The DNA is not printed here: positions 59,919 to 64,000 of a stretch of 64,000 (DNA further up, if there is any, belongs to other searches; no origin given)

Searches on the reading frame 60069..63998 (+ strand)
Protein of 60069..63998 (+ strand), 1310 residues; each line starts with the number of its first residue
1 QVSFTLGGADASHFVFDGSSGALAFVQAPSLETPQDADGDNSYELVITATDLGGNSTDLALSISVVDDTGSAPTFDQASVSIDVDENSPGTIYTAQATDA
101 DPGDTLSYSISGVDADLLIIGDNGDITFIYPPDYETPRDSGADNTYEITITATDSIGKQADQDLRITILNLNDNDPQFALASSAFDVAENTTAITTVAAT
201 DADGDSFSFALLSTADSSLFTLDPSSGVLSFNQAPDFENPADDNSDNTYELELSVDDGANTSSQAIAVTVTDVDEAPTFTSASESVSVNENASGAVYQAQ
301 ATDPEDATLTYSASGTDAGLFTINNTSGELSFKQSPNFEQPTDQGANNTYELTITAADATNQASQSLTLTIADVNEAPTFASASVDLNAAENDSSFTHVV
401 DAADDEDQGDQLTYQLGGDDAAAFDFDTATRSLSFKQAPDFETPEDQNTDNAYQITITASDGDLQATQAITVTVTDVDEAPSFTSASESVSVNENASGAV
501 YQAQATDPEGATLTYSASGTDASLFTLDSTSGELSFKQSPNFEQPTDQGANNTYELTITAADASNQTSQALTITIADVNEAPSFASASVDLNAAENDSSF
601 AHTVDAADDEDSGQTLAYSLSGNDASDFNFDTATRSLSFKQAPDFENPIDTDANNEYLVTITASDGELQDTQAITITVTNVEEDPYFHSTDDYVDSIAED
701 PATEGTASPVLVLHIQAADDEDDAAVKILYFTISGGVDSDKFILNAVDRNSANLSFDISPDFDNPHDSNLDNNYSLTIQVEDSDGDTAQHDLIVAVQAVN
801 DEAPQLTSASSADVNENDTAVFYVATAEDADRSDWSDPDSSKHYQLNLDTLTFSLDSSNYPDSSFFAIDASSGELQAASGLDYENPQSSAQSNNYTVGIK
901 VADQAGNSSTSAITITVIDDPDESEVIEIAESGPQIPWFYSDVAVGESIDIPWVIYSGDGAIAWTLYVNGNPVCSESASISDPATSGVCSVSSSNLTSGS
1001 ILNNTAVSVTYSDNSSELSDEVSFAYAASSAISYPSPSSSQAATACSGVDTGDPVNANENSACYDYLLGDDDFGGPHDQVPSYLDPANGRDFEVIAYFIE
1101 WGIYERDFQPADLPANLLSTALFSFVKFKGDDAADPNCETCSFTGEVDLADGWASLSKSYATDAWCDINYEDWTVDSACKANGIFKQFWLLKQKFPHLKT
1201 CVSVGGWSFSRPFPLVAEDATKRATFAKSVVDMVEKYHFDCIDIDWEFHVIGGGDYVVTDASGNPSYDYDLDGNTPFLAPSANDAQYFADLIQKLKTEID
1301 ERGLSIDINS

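Call 8: search_protein_families(library=pfam, proteins=[window:60069-63998:+], max_evalue=0.01)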
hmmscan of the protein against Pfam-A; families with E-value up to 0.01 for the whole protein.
window:60069-63998:+ (1310 aa): 10 families
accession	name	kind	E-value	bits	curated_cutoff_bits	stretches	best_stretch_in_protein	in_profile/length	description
PF00028.23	Cadherin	-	7.1e-51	171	28.8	7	285-371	2-90/93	Cadherin domain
PF00704.34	Glyco_hydro_18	-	3.4e-27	96.4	29.6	1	1094-1301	2-139/317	Glycosyl hydrolases family 18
PF17963.7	Big_9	-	1.9e-13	51.5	23.6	3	275-370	2-89/89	Bacterial Ig domain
PF18981.6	InlK_D3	-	6.4e-12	45.8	25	0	644-679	39-74/75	Internalin K domain (D3/D4)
PF17803.7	Cadherin_4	-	6.7e-12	46.2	25.1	3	470-533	3-68/71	Bacterial cadherin-like domain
PF23592.1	Cadherin_CELSR2_9th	-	5.8e-10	39.6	36.8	1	171-267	3-97/100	CELSR2-like, ninth cadherin domain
PF15418.12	DUF4625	-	4.3e-07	30.7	27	0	30-65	96-130/131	Domain of unknown function (DUF4625)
PF19077.6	Big_13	-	1.9e-05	25.6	27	0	885-917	67-100/102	Bacterial Ig-like domain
PF10989.13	DUF2808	-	0.00018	22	25.3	0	549-598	22-74/146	Protein of unknown function (DUF2808)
PF05345.18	He_PIG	-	0.0013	19.5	24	0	848-917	34-95/96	Putative Ig domain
